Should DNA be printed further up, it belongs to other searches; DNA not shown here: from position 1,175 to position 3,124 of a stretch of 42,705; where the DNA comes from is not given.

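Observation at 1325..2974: Single ORF fusing an RNase H-like nuclease, a SWIM zinc finger and a D-2-hydroxyacid dehydrogenase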

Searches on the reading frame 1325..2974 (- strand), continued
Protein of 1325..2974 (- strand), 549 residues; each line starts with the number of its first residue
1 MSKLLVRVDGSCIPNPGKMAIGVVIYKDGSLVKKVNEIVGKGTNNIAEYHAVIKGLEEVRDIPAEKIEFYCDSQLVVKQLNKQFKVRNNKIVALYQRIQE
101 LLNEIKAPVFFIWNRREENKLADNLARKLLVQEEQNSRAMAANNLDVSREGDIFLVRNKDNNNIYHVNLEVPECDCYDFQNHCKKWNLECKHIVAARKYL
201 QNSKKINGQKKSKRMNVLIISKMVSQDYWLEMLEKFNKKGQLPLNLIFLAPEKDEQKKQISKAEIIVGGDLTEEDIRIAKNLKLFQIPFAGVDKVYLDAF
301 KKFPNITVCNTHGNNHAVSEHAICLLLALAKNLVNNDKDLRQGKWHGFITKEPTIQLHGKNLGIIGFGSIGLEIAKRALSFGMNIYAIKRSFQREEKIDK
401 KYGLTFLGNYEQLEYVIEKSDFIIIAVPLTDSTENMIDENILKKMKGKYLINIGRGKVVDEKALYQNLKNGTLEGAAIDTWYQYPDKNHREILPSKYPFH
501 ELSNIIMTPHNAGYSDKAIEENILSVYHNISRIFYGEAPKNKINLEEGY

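Call 23: fold_search(model_id=the predicted structure, library=pdb)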
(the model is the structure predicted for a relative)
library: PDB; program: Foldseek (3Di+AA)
matches with E <= 10: 1898; with E <= 0.001: 915
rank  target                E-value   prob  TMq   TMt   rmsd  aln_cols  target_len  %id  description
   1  5aov                  9.2e-24  1.00  0.45  0.71   6.5       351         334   30  Ternary Crystal Structure of Pyrococcus furiosus Glyoxylate Hydroxypyruvate Reductase in presence of glyoxylate (released 2016-03-02)
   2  9a5q_A                9.2e-24  1.00  0.45  0.72   6.8       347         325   26  Integrative model of TKRA-RECF by crosslinking MS and deep learning (released 2024-09-18)
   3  5z20_B                1.1e-23  1.00  0.45  0.69   6.5       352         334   25  The ternary structure of D-lactate dehydrogenase from Pseudomonas aeruginosa with NADH and oxamate (released 2018-09-19)
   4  1wwk_B                1.5e-23  1.00  0.45  0.78   6.1       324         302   29  Crystal structure of phosphoglycerate dehydrogenase from Pyrococcus horikoshii OT3 (released 2006-01-17)
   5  2dbq                  1.9e-23  1.00  0.45  0.70   6.8       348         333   29  Crystal Structure of Glyoxylate Reductase (PH0597) from Pyrococcus horikoshii OT3, Complexed with NADP (I41) (released 2006-06-16)
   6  2d0i_A                3.5e-23  1.00  0.46  0.73   6.3       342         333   30  Crystal Structure PH0520 protein from Pyrococcus horikoshii OT3 (released 2006-02-02)
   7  5z20_F                4.7e-23  1.00  0.45  0.69   6.5       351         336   25  The ternary structure of D-lactate dehydrogenase from Pseudomonas aeruginosa with NADH and oxamate (released 2018-09-19)
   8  7arz                  6.6e-23  1.00  0.43  0.63   7.0       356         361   23  Ternary complex of NAD-dependent formate dehydrogenase from Physcomitrium patens (released 2021-11-03)
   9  2cuk_A                7.8e-23  1.00  0.42  0.69   6.9       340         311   27  Crystal structure of TT0316 protein from Thermus thermophilus HB8 (released 2006-08-15)
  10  2ome_A                8.8e-23  1.00  0.45  0.71   6.6       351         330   26  Crystal structure of human CTBP2 dehydrogenase complexed with NAD(H) (released 2007-02-06)
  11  9jnr_B                1.0e-22  1.00  0.44  0.70   6.3       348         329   29  McyI-MCLR co-crystal (released 2025-10-01)
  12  6abj_A                1.1e-22  1.00  0.43  0.67   6.6       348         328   26  The apo-structure of D-lactate dehydrogenase from Pseudomonas aeruginosa (released 2018-09-19)
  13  9jnq_B                1.2e-22  1.00  0.45  0.70   6.5       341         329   29  dehydrogenase McyI (released 2025-10-01)
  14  9wri_A                1.2e-22  1.00  0.44  0.69   6.9       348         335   25  Crystal structure of CtBP2 in complex with G9a (released 2026-01-21)
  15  1wwk_A                1.3e-22  1.00  0.45  0.78   5.8       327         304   29  Crystal structure of phosphoglycerate dehydrogenase from Pyrococcus horikoshii OT3 (released 2006-01-17)
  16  6cdf                  1.3e-22  1.00  0.45  0.70   6.7       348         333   25  Human CtBP1 (28-378) (released 2018-05-09)
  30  1mx3                  3.0e-22  1.00  0.45  0.71   6.6       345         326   25  Crystal structure of CtBP dehydrogenase core holo form (released 2002-12-18)
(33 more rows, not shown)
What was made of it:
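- Closest known: Tyr-variant D-2-hydroxyacid dehydrogenases. Same: The fold matches GRHPR (call 23).
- Closest known: CtBP. Same: CtBP structures are close fold matches (call 23).
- CtBP structures are among the close fold matches (call 23: 2ome, 1mx3, 6cdf).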

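Call 24: search_protein_representatives(protein=window:1325-2974:-)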
Query: 549 residues. Proteins with E-value up to 0.001 (for the whole library): 50523; up to 1e-10: 22140; up to 1e-30: 759. The best 150 are listed.
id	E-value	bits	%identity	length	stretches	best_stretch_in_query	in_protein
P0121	5.1e-186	635.8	52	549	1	1-547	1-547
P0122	6.8e-122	424.2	67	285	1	1-285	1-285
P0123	2.0e-72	260.9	45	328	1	254-544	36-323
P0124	1.4e-70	254.8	41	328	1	230-544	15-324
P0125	2.0e-69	251.0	44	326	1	241-549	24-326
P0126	2.5e-68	247.4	39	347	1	256-549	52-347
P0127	4.9e-66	239.8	43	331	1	253-549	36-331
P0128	1.8e-59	218.1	38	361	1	210-549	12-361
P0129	7.1e-59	216.2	43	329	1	261-545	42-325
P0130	3.6e-58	213.9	35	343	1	216-549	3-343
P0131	7.3e-58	212.9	37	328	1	244-539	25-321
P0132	2.5e-57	211.1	41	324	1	231-549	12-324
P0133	2.6e-57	211.0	41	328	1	226-541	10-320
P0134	8.5e-57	209.3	37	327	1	217-549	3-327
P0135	1.3e-56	208.7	37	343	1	250-549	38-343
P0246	3.1e-43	164.6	34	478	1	263-549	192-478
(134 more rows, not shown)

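Call 43: search_protein_families(library=padloc, proteins=[window:1325-2974:-], max_evalue=0.01)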
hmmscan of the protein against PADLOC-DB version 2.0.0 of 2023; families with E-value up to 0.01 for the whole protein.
window:1325-2974:- (549 aa): 0 families

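Call 46: list_cluster_members(proteins=[P0123, P0124, P0125, P0126, P0127, P0129, P0130, P0133, P0246, P0001])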
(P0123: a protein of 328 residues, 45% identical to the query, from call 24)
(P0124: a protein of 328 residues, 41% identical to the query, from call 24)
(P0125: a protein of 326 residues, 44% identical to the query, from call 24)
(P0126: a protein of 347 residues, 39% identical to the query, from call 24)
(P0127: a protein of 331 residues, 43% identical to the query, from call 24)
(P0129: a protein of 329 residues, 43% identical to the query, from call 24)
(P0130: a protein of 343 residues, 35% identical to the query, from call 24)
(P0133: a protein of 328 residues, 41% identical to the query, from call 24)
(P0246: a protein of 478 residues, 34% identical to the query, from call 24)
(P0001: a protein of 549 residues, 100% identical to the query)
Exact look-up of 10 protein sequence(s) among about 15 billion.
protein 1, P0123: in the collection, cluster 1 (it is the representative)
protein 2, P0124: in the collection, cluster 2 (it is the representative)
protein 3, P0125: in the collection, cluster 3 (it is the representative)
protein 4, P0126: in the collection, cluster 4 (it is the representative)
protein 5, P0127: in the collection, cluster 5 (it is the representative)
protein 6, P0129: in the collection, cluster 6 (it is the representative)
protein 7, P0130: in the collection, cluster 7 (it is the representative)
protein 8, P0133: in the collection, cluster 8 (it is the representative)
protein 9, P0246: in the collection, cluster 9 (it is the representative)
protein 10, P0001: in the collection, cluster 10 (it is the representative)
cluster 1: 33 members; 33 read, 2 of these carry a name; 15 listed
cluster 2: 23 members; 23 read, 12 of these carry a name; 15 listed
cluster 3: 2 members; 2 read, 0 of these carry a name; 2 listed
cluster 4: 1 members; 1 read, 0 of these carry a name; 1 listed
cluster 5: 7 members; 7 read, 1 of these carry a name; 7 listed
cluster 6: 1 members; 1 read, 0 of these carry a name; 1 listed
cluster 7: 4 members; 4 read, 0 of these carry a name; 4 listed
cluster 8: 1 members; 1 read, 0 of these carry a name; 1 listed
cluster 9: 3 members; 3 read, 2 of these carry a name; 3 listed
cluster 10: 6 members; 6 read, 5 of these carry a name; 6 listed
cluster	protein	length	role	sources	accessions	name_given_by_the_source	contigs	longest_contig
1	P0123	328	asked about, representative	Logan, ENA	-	-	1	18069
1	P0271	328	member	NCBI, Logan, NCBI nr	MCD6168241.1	MAG: hypothetical protein J7J33_02900 [Caldisericia bacterium] | hypothetical protein [Caldisericia bacterium]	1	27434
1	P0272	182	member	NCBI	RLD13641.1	MAG: hypothetical protein DRI22_04020, partial [Caldiserica bacterium]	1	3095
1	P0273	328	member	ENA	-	-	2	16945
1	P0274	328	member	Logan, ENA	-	-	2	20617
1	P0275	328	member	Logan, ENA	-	-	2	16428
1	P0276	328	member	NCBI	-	-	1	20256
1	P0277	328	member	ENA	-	-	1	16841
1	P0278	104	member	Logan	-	-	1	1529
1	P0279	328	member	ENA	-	-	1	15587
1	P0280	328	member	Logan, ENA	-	-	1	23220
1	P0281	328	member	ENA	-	-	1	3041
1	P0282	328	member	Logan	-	-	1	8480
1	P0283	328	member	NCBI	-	-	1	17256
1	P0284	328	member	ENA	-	-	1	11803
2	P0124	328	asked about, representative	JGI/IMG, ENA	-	-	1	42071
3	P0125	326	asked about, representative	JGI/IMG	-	-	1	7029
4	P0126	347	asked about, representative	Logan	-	-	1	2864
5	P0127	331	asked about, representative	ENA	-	-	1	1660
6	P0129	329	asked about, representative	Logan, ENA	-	-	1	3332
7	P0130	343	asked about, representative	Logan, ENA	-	-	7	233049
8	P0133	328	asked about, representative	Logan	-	-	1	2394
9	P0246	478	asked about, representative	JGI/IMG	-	phosphoglycerate dehydrogenase-like enzyme/protein tyrosine phosphatase (PTP) superfamily ...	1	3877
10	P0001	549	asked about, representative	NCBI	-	-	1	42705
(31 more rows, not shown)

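Call 72: search_dna_similar(query=window:1325-2974:-, collection=phages, mode=protein, max_rows=8)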
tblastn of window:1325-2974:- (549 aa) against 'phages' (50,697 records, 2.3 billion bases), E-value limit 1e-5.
Records with a match: 56; places in all: 57; records where one place covers at least 80% of the query: 0.
Best place of each record, by identity: <60% 56.
By first word of the organism name: Listeria 15; Staphylococcus 10; Bacteriophage 6; Salmonella 5; Acinetobacter 4; Escherichia 4; Pseudomonas 2; Enterococcus 2; Bacillus 2; Streptococcus 1; and 5 more.
By host as written in the record: Listeria monocytogenes 15; - 11; Staphylococcus aureus 10; Homo sapiens 3; Pseudomonas aeruginosa 2; Salmonella enterica subsp. enterica serovar Kentucky 2; Bacillus megaterium str. ATCC 43725 2; Enterococcus faecalis 1; and 10 more.
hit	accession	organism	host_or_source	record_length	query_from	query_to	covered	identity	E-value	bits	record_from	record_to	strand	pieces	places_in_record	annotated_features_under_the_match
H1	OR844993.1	Staphylococcus phage SA 1306 Kay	Staphylococcus aureus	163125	213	544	60%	30.4%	1e-20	102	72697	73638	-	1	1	record has no annotation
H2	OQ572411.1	Pseudomonas phage Y10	Pseudomonas aeruginosa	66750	169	518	64%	27.1%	4e-17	91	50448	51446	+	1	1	record has no annotation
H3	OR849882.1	Staphylococcus phage SA 1298 Kay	Staphylococcus aureus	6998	246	542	54%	29.6%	7e-22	106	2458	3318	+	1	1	record has no annotation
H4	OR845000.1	Staphylococcus phage SA 1306 Kay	Staphylococcus aureus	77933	246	542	54%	29.6%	7e-22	106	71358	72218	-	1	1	record has no annotation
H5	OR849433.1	Listeria phage LM 4-14-1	Listeria monocytogenes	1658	252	549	54%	29.4%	2e-20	100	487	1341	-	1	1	record has no annotation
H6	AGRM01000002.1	Salmonella enterica subsp. houtenae str. ATCC BAA-1581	Homo sapiens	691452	271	523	46%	34.5%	5e-19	97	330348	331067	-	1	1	phosphoglycerate dehydrogenase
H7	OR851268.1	Salmonella phage S.Kent 1-2-1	Salmonella enterica subsp. enterica ...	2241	271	523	46%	34.5%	4e-19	97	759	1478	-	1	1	record has no annotation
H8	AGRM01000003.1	Salmonella enterica subsp. houtenae str. ATCC BAA-1581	Homo sapiens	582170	213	544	60%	26.3%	3e-18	95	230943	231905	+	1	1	putative glyoxylate reductase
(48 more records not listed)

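Call 73: search_dna_similar(query=window:1325-2974:-, collection=plasmids, mode=protein, max_rows=8)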
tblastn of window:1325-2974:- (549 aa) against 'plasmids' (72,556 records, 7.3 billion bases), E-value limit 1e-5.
Records with a match: 2904; places in all: 4439; records where one place covers at least 80% of the query: 0.
Best place of each record, by identity: <60% 2904.
By first word of the organism name: Klebsiella 624; Enterococcus 406; Rhizobium 327; Sinorhizobium 167; Ralstonia 137; Pantoea 102; Pseudosulfitobacter 92; Agrobacterium 60; Streptomyces 42; Paracoccus 41; and 234 more.
By predicted mobility (MOB-suite, as given by PLSDB): non-mobilizable 1470; conjugative 972; mobilizable 462.
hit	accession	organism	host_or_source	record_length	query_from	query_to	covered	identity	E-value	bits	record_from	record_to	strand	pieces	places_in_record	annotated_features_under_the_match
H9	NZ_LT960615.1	Hartmannibacter diazotrophicus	-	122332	231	543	57%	34.9%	7e-45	177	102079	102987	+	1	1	2-hydroxyacid dehydrogenase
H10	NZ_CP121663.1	Rhizobium sp. CB3090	Gliricidia sp.,cell culture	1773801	164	520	65%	29.9%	7e-27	123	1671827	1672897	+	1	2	record has no annotation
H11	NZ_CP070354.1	Ensifer sp. PDNC004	cell culture,Plastic debris in ...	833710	147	529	70%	27.7%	1e-20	104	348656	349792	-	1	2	2-hydroxyacid dehydrogenase | VOC family protein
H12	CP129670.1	Agrobacterium tumefaciens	Metal working fluids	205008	176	520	63%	30.2%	1e-23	113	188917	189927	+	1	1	serA: phosphoglycerate dehydrogenase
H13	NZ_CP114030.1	Jiella pelagia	whole organism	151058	252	543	53%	35.5%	1e-42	171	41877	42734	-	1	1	2-hydroxyacid dehydrogenase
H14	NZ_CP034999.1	Rhizobium acidisoli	Phaseolus vulgaris,root nodule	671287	215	520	56%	33.6%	3e-11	133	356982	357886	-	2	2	none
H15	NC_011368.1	Rhizobium leguminosarum bv. trifolii WSM2304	-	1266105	186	520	61%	30.5%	2e-25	119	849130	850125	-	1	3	record has no annotation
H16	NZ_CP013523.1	Rhizobium phaseoli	Phaseolus vulgaris,Whole ...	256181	214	520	56%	33.0%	4e-25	117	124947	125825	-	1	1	serA: phosphoglycerate dehydrogenase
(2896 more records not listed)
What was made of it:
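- There are no defence-model hits (call 43) and no phage or plasmid copies (calls 72, 73). There are no integrases or transposases nearby, and no phage or plasmid copies (calls 72, 73).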
